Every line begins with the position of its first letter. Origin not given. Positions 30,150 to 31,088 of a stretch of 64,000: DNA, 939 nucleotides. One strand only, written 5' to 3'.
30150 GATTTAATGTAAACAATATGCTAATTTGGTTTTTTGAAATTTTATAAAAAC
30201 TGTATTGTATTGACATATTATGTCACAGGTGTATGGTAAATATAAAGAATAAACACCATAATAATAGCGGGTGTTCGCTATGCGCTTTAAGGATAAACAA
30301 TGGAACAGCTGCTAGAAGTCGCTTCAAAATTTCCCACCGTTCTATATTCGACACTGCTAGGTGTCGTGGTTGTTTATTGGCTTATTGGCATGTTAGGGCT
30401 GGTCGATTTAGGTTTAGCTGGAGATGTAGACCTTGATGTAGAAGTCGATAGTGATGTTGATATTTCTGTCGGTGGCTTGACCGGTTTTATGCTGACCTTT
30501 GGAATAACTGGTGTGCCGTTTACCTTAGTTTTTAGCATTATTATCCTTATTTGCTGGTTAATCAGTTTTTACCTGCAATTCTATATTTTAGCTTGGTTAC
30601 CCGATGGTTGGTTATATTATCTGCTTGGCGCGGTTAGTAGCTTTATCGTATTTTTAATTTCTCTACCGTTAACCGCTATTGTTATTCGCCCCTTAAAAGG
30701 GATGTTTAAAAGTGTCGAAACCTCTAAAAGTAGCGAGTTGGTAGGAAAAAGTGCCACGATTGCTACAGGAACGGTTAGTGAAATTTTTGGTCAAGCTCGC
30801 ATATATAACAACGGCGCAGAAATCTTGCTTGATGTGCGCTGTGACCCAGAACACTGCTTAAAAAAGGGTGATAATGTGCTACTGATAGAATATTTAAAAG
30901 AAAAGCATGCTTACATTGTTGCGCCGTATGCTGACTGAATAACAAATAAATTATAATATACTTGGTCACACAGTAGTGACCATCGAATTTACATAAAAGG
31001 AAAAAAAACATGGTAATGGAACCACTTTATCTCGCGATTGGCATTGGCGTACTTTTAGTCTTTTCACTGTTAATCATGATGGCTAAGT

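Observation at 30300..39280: NfeD/YqiJ-like membrane protein and flotillin (SPFH) co-transcribed with a 1.7-kaa protein carrying a C-terminal AAA+ module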

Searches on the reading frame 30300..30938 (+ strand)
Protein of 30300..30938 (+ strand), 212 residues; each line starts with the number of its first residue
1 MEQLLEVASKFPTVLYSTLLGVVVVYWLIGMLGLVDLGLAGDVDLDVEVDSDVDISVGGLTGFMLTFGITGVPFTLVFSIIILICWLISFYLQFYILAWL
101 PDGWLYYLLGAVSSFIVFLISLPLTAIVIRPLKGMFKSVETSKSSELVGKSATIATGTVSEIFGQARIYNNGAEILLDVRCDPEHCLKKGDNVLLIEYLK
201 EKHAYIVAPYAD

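Call 4: search_protein_families(library=pfam, proteins=[window:30300-30938:+], max_evalue=0.01)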
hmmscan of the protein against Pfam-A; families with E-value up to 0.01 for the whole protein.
window:30300-30938:+ (212 aa): 0 families

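Call 5: search_protein_families(library=ncbifam, proteins=[window:30300-30938:+], max_evalue=0.01)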
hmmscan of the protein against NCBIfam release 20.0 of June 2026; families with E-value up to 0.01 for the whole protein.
window:30300-30938:+ (212 aa): 0 families

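Call 6: search_protein_families(library=padloc, proteins=[window:30300-30938:+], max_evalue=1)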
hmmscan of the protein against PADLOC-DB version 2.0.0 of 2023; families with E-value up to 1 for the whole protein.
window:30300-30938:+ (212 aa): 0 families

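Call 7: search_protein_families(library=pfam, proteins=[window:30300-30938:+], max_evalue=10)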
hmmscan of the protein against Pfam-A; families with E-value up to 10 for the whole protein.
window:30300-30938:+ (212 aa): 2 families
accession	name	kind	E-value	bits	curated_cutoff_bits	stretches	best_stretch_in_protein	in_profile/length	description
PF07290.17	YqiJ_OB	-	0.047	14.2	25.4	1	146-201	1-59/64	Inner membrane protein YqiJ, OB-fold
PF08592.16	Anthrone_oxy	-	0.76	10.4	27.3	1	78-140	12-69/106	Anthrone oxygenase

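Call 25: search_protein_families(library=pfam, alignment_id=A3, max_evalue=0.1)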
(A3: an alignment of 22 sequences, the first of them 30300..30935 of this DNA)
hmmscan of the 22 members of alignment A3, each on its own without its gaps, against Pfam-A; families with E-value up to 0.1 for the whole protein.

A. member 1, window:30300-30935:+ (212 aa): 1 family
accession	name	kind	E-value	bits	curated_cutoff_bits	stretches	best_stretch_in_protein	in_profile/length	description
PF07290.17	YqiJ_OB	-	0.047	14.2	25.4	1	146-201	1-59/64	Inner membrane protein YqiJ, OB-fold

B. families by the number of members that match (of 22 scanned): 7 families
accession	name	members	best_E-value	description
PF21001.2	YqiJ_N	3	0.00043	Inner membrane protein YqiJ, N-terminal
PF19140.5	DUF5823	1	0.0035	Family of unknown function (DUF5823)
PF24432.1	DUF7555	1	0.013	Family of unknown function (DUF7555)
PF11992.13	TgpA_N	1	0.021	TgpA N-terminal domain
PF09991.14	DUF2232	1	0.025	Predicted membrane protein (DUF2232)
PF07290.17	YqiJ_OB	1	0.047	Inner membrane protein YqiJ, OB-fold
PF01040.23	UbiA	1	0.074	UbiA prenyltransferase family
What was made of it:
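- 30300..30938 (+): YqiJ/NfeD-like inner-membrane protein, 212 aa: 3-4 hydrophobic segments and a C-terminal OB-like domain. Orthologue of BacC. Weak Pfam YqiJ_OB and YqiJ_N matches (calls 7, 25).
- On NfeD / YqiJ family - the 212-aa protein: Three of 22 orthologues hit YqiJ_N, and YqiJ_OB scores E 0.047 (calls 7, 25).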
